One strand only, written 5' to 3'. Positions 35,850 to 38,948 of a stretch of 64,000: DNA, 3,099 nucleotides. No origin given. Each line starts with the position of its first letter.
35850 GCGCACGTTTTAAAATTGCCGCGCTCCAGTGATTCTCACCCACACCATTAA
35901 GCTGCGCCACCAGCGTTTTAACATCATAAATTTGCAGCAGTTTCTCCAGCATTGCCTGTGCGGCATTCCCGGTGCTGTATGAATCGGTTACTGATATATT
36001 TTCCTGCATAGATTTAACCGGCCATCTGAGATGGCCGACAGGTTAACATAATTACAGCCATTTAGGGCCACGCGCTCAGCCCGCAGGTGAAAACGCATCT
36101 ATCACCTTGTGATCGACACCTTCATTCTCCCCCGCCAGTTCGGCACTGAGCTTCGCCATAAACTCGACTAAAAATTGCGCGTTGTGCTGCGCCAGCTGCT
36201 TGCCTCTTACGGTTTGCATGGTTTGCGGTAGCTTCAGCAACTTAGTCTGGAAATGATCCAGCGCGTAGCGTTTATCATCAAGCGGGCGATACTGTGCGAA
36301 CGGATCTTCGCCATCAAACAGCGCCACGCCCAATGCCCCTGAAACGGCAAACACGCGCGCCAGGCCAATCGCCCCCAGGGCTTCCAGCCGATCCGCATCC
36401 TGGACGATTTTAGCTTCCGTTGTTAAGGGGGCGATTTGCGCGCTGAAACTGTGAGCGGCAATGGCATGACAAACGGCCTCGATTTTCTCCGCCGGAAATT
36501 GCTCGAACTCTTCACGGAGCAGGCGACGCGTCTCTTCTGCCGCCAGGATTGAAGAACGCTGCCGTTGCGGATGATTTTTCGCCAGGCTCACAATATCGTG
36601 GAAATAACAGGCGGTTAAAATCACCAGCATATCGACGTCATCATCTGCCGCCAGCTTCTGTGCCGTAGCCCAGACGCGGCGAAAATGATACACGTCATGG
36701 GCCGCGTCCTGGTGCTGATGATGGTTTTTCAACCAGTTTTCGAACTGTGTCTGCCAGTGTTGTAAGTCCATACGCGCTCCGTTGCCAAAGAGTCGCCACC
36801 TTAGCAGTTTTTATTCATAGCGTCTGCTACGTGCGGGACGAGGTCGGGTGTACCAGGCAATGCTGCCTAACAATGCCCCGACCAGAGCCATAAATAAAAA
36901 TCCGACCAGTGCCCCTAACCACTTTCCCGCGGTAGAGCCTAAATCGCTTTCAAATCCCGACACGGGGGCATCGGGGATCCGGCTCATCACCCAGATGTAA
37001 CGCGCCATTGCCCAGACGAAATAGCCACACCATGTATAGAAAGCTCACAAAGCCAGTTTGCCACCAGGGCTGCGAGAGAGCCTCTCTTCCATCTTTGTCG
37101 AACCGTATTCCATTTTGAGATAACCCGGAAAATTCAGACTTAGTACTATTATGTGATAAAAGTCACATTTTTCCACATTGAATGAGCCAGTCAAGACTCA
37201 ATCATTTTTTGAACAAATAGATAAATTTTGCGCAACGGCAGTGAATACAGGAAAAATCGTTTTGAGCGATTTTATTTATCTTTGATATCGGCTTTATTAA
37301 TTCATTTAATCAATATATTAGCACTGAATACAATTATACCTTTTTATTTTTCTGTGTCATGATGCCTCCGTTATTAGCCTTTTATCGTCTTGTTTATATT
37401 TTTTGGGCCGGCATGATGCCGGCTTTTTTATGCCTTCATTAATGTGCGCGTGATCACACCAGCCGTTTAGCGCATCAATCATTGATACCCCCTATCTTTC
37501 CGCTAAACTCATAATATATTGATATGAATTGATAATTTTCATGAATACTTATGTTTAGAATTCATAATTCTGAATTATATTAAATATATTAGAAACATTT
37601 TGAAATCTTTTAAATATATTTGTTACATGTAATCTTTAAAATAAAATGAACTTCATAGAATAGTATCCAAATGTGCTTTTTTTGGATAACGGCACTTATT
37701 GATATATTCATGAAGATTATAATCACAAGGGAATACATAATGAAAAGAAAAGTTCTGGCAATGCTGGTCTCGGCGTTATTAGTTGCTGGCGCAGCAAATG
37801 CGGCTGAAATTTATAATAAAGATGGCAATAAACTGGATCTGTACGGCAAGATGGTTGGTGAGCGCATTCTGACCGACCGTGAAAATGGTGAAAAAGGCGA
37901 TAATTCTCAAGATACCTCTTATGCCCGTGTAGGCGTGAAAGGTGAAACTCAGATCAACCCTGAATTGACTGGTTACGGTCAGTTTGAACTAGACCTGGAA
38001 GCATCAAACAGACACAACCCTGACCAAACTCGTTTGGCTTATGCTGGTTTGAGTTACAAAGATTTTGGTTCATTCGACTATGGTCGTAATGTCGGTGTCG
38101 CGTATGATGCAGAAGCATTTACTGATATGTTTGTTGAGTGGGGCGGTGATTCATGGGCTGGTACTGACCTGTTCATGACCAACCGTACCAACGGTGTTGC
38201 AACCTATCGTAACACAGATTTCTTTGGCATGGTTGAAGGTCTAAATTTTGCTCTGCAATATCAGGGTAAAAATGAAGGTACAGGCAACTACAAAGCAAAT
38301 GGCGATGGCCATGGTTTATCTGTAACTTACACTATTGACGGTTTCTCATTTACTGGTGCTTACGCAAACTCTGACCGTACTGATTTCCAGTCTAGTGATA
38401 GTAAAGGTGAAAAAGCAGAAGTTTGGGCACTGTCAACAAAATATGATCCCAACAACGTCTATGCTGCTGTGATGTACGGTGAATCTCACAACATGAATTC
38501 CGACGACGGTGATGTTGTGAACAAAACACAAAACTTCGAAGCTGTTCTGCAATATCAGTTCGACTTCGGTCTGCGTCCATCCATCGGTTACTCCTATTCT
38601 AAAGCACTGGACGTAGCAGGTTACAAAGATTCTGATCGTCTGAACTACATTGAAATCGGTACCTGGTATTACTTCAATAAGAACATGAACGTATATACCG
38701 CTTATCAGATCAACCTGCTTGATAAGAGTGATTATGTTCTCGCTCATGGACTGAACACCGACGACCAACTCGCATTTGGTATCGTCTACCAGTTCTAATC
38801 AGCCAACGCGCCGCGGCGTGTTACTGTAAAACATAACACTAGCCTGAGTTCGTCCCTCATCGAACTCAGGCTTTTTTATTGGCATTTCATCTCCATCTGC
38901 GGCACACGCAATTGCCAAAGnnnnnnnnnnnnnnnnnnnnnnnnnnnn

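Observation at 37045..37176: In-frame TGA interrupts yedR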

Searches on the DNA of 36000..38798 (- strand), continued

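Call 30: get_annotated_region(hit=H77, flank=5000)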
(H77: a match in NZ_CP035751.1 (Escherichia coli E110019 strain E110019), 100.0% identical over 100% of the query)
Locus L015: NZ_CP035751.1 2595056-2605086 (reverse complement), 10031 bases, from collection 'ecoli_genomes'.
description: Escherichia coli E110019 chromosome, complete genome
organism: Escherichia coli E110019 strain E110019 (NCBI taxid 340186)
replicon: chromosome; assembly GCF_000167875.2
host: -; source: -; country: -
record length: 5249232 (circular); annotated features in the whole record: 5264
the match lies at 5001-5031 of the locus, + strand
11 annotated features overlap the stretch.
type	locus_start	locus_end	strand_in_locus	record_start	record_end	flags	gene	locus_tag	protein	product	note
CDS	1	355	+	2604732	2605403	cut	hprR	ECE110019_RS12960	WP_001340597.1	response regulator transcription factor HprR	-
CDS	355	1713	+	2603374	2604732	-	hprS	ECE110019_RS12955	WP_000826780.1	two-component system sensor histidine kinase HprS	-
CDS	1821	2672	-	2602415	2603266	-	hchA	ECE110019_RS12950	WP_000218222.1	glyoxalase III HchA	-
CDS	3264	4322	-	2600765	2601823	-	-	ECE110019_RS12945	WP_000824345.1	porin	-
CDS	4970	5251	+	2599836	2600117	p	drpB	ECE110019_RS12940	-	cell division protein DrpB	internal stop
CDS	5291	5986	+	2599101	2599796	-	yedJ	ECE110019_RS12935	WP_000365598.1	phosphohydrolase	-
CDS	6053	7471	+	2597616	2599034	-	dcm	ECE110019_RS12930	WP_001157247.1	DNA-cytosine methyltransferase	-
CDS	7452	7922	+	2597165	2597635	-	vsr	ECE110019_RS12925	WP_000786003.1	VSPR family DNA mismatch endonuclease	-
CDS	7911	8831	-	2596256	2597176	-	yedA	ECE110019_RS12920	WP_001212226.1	drug/metabolite exporter YedA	-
CDS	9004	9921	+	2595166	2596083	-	yedI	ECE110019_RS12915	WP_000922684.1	DUF808 domain-containing protein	-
CDS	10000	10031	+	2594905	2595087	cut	yodC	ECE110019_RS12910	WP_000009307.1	YodC family protein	-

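Call 31: get_annotated_region(hit=H90, flank=5000)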
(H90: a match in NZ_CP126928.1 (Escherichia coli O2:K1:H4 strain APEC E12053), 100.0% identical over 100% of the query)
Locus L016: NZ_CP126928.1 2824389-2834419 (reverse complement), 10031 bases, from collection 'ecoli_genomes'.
description: Escherichia coli O2:K1:H4 strain APEC E12053 chromosome, complete genome
organism: Escherichia coli O2:K1:H4 strain APEC E12053 (NCBI taxid 3050626)
replicon: chromosome; assembly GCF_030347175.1
host: Gallus gallus; source: Liver and air sac; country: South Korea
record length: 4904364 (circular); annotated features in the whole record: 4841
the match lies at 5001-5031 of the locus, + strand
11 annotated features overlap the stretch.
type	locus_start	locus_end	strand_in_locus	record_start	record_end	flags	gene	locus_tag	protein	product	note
CDS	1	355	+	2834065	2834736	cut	hprR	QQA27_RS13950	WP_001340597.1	response regulator transcription factor HprR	-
CDS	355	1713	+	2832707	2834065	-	hprS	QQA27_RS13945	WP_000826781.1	two-component system sensor histidine kinase HprS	-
CDS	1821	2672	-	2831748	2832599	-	hchA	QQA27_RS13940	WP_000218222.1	glyoxalase III HchA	-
CDS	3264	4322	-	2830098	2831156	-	-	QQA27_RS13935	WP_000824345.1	porin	-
CDS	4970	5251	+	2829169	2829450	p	drpB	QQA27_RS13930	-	cell division protein DrpB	internal stop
CDS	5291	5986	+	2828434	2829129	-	yedJ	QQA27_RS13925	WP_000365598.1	phosphohydrolase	-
CDS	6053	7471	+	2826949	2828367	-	dcm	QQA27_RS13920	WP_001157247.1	DNA-cytosine methyltransferase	-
CDS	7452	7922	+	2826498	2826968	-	vsr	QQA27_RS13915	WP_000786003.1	VSPR family DNA mismatch endonuclease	-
CDS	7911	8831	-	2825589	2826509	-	yedA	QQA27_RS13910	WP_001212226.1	drug/metabolite exporter YedA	-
CDS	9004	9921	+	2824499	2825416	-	yedI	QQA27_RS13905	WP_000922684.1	DUF808 domain-containing protein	-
CDS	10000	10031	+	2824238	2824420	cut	yodC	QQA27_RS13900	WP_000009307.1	YodC family protein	-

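Call 32: get_annotated_region(hit=H76, flank=5000)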
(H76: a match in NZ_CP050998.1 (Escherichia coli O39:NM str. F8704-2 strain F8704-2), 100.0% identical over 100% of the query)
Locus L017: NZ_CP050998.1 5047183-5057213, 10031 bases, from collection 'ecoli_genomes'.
description: Escherichia coli O39:NM str. F8704-2 chromosome, complete genome
organism: Escherichia coli O39:NM str. F8704-2 strain F8704-2 (NCBI taxid 1446739)
replicon: chromosome; assembly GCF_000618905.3
host: missing; source: missing; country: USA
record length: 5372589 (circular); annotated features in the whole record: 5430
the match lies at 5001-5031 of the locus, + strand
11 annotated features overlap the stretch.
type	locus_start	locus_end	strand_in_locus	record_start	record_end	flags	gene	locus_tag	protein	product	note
CDS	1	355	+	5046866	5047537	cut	hprR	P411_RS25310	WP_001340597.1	response regulator transcription factor HprR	-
CDS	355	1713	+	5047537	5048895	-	hprS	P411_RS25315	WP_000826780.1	two-component system sensor histidine kinase HprS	-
CDS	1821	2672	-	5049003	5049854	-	hchA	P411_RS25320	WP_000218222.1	glyoxalase III HchA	-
CDS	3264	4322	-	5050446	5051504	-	-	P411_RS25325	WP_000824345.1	porin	-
CDS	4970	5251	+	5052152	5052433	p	drpB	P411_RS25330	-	cell division protein DrpB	internal stop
CDS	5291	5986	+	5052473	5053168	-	yedJ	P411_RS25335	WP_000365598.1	phosphohydrolase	-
CDS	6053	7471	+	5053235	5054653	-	dcm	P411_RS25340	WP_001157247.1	DNA-cytosine methyltransferase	-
CDS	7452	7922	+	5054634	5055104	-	vsr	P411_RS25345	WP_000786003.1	VSPR family DNA mismatch endonuclease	-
CDS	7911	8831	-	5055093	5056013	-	yedA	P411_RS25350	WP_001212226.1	drug/metabolite exporter YedA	-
CDS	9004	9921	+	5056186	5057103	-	yedI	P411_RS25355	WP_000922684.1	DUF808 domain-containing protein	-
CDS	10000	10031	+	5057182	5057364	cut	yodC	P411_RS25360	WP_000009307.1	YodC family protein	-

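Call 33: get_annotated_region(hit=H75, flank=5000)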
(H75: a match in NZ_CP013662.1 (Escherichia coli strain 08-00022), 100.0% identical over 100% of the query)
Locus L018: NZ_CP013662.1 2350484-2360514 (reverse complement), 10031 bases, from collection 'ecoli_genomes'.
description: Escherichia coli strain 08-00022 chromosome, complete genome
organism: Escherichia coli strain 08-00022 (NCBI taxid 562)
replicon: chromosome; assembly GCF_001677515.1
host: Homo sapiens; source: bagged lettuce; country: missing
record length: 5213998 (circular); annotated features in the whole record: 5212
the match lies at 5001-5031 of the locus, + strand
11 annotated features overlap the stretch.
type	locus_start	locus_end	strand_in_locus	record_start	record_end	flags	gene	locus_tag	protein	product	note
CDS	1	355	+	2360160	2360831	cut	hprR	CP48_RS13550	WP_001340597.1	response regulator transcription factor HprR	-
CDS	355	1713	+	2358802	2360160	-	hprS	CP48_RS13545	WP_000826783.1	two-component system sensor histidine kinase HprS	-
CDS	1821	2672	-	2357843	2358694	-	hchA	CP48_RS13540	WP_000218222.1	glyoxalase III HchA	-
CDS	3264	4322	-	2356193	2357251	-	-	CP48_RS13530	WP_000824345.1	porin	-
CDS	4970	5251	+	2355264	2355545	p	drpB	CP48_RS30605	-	cell division protein DrpB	internal stop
CDS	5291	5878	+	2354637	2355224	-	-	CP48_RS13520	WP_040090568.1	phosphohydrolase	-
CDS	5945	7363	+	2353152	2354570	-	dcm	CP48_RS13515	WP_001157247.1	DNA-cytosine methyltransferase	-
CDS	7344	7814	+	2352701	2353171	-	vsr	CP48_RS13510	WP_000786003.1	VSPR family DNA mismatch endonuclease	-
CDS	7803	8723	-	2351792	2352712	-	yedA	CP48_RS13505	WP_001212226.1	drug/metabolite exporter YedA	-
CDS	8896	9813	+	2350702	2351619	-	yedI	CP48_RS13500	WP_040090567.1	DUF808 domain-containing protein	-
CDS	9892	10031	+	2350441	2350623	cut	yodC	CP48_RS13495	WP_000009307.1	YodC family protein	-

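Call 44: search_rna_families(source=window, start=36000, end=38500, threshold=evalue, max_evalue=0.01)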
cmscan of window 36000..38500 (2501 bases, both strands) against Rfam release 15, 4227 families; matches with E-value up to 0.01: 1.
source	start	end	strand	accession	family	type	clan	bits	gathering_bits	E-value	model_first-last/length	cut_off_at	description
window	37341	37430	+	RF01401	rseX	Gene; sRNA;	-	96.9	50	1.8e-13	1-94/94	no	rseX Hfq binding RNA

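Call 49: get_annotated_region(hit=H57, flank=20000)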
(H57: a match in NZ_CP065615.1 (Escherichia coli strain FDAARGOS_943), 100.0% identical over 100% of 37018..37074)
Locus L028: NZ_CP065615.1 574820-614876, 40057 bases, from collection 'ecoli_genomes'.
description: Escherichia coli strain FDAARGOS_943 chromosome, complete genome
organism: Escherichia coli strain FDAARGOS_943 (NCBI taxid 562)
replicon: chromosome; assembly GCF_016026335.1
host: missing; source: missing; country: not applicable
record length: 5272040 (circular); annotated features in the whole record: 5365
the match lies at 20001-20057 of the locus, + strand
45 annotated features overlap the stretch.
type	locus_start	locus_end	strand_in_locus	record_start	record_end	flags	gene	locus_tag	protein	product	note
CDS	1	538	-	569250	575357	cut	irp2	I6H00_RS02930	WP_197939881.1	yersiniabactin non-ribosomal peptide synthetase HMWP2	-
CDS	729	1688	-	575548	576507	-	ybtA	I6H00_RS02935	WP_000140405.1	yersiniabactin transcriptional regulator YbtA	-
CDS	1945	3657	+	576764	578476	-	ybtP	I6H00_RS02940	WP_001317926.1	yersiniabactin ABC transporter ATP-binding/permease protein YbtP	-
CDS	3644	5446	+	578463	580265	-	ybtQ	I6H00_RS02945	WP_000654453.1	yersiniabactin ABC transporter ATP-binding/permease protein YbtQ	-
CDS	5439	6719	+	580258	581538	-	ybtX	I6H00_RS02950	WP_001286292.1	yersiniabactin-associated zinc MFS transporter YbtX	-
CDS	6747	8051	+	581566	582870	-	ybtS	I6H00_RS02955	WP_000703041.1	yersiniabactin biosynthesis salicylate synthase Irp9/YbtS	-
CDS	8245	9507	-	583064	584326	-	-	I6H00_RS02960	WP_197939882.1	tyrosine-type recombinase/integrase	-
tRNA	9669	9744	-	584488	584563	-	-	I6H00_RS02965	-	tRNA-Asn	-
CDS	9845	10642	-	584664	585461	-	mtfA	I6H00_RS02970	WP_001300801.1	DgsA anti-repressor MtfA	-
tRNA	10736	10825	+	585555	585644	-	-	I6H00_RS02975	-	tRNA-Ser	-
CDS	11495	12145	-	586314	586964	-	zinT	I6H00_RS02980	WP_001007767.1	metal-binding protein ZinT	-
CDS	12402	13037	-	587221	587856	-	msrQ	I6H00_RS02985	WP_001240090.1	protein-methionine-sulfoxide reductase heme-binding subunit MsrQ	-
CDS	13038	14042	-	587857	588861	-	msrP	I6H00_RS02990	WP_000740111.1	protein-methionine-sulfoxide reductase catalytic subunit MsrP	-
CDS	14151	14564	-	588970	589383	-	hiuH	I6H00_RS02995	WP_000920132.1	hydroxyisourate hydrolase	-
CDS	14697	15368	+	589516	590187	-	hprR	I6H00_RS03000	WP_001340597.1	response regulator transcription factor HprR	-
CDS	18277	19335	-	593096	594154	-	-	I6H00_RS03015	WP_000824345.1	porin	-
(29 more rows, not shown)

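Call 51: search_dna_similar(query=window:37740-38798:+, collection=ecoli_genomes, mode=near, max_rows=40, rows=spread)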
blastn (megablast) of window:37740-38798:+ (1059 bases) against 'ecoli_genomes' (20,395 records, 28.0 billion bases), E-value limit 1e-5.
Records with a match: 5025; places in all: 5753; records where one place covers at least 80% of the query: 1849.
Genomes with a match: 5025 of 5426; with a place that covers at least 80% of the query: 1849. Places per genome that has any: lowest 1, median 1, highest 4. On chromosomes: 5751 places; on plasmids: 2.
Best place of each record, by identity: >=99% 648; 95-99% 1814; 90-95% 780; 80-90% 146; 60-80% 1637.
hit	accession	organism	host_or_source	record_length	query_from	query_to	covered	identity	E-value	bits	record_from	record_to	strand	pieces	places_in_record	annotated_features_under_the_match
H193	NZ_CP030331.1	Escherichia coli strain AR_452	missing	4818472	1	1059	100%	99.9%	0e+0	1951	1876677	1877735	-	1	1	porin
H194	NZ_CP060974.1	Escherichia coli strain EC4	Homo sapiens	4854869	1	1059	100%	99.8%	0e+0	1945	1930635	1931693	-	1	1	porin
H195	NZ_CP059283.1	Escherichia coli strain SY3626_hybrid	chicken meat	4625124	1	1059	100%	99.4%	0e+0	1923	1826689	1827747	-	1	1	porin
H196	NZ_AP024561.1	Escherichia coli strain NIPH17_0036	Homo sapiens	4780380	1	1059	100%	99.3%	0e+0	1917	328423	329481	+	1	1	porin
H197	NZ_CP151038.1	Escherichia coli strain 19KM2326N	Dog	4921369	1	1059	100%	99.2%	0e+0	1912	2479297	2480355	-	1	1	porin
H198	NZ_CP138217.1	Escherichia coli strain 20Y000092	Homo sapiens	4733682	1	1059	100%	97.1%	0e+0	1784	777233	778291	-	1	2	porin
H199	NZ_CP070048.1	Escherichia coli strain FDAARGOS_1290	Homo sapiens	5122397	1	1059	100%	97.0%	0e+0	1779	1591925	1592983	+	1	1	porin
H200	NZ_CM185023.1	Escherichia coli strain B2.3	Homo sapiens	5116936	1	1059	100%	97.0%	0e+0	1779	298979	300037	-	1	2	porin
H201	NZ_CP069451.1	Escherichia coli strain FDAARGOS_1256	Homo sapiens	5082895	1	1059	100%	96.8%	0e+0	1768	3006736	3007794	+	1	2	porin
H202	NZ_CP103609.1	Escherichia coli strain 4314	Homo sapiens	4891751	1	1059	100%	74.7%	1e-116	429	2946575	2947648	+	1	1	porin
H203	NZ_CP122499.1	Escherichia coli strain W409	chicken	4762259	1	986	93%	75.0%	2e-115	425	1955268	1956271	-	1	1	porin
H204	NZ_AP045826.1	Escherichia coli strain 23CRST051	Homo sapiens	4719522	1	986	93%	75.0%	2e-115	425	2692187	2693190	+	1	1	porin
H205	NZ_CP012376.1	Escherichia coli strain GE3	human feces of different individuals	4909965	1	986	93%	74.7%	2e-110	409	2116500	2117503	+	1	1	porin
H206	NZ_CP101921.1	Escherichia coli strain QA-1986 83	missing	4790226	1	986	93%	74.7%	2e-110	409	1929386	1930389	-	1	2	porin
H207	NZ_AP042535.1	Escherichia coli strain OkiPb01688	bovine feces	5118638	1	986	93%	74.6%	9e-109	403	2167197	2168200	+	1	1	porin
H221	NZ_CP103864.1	Escherichia coli O157:H7 strain RV06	culture mutant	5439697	1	107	10%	98.1%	9e-44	187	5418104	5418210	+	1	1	ompC: porin OmpC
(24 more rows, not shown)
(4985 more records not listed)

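Call 52: get_annotated_region(hit=H196, flank=2500)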
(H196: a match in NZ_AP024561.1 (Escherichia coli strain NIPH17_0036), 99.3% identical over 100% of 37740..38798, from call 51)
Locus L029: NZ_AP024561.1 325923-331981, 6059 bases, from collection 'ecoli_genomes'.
description: Escherichia coli strain NIPH17_0036 chromosome, complete genome
organism: Escherichia coli strain NIPH17_0036 (NCBI taxid 562)
replicon: chromosome; assembly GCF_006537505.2
host: Homo sapiens; source: -; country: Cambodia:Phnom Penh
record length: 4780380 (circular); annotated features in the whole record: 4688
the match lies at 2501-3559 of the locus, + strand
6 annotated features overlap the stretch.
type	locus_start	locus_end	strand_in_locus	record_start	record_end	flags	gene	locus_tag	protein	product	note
CDS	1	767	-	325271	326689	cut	dcm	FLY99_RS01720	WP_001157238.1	DNA-cytosine methyltransferase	-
CDS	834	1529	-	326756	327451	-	yedJ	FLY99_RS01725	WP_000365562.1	phosphohydrolase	-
CDS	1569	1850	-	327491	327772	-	drpB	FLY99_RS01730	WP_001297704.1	cell division protein DrpB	-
CDS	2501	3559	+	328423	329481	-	-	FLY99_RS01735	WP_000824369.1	porin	-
CDS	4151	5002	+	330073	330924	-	hchA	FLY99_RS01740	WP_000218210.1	glyoxalase III HchA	-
CDS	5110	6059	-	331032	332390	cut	hprS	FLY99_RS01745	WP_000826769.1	two-component system sensor histidine kinase HprS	-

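Call 53: get_annotated_region(hit=H198, flank=2500)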
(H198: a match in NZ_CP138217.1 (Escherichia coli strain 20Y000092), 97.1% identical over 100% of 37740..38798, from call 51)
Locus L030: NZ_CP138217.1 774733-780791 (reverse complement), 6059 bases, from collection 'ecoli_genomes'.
description: Escherichia coli strain 20Y000092 chromosome, complete genome
organism: Escherichia coli strain 20Y000092 (NCBI taxid 562)
replicon: chromosome; assembly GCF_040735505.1
host: Homo sapiens; source: catheter; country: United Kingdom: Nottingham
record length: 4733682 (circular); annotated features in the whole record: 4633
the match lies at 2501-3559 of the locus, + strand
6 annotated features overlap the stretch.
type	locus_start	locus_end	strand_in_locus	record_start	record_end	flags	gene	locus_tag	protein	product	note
CDS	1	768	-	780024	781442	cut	dcm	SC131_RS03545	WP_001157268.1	DNA-cytosine methyltransferase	-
CDS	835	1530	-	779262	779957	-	yedJ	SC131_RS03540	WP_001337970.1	phosphohydrolase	-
CDS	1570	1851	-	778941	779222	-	drpB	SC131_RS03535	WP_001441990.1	cell division protein DrpB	-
CDS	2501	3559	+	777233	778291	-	-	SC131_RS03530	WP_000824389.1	porin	-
CDS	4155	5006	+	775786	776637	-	hchA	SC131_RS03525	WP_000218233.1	glyoxalase III HchA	-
CDS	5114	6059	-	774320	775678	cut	hprS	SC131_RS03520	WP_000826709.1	two-component system sensor histidine kinase HprS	-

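Call 54: get_annotated_region(hit=H195, flank=2500)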
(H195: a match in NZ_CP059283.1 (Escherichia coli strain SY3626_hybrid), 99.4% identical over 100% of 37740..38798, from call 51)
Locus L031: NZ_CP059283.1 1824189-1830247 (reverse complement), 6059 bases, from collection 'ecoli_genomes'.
description: Escherichia coli strain SY3626_hybrid chromosome, complete genome
organism: Escherichia coli strain SY3626_hybrid (NCBI taxid 562)
replicon: chromosome; assembly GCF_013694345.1
host: -; source: chicken meat; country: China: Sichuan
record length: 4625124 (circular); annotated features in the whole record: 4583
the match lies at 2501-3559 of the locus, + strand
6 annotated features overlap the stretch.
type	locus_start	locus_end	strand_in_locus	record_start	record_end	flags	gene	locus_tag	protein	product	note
CDS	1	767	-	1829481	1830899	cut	dcm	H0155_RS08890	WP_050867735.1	DNA-cytosine methyltransferase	-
CDS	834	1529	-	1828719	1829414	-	yedJ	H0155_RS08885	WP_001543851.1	phosphohydrolase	-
CDS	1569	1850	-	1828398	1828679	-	drpB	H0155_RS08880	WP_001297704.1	cell division protein DrpB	-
CDS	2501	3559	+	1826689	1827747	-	-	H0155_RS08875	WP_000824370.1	porin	-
CDS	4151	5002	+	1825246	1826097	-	hchA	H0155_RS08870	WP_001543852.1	glyoxalase III HchA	-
CDS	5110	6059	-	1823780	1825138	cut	hprS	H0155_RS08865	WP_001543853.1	two-component system sensor histidine kinase HprS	-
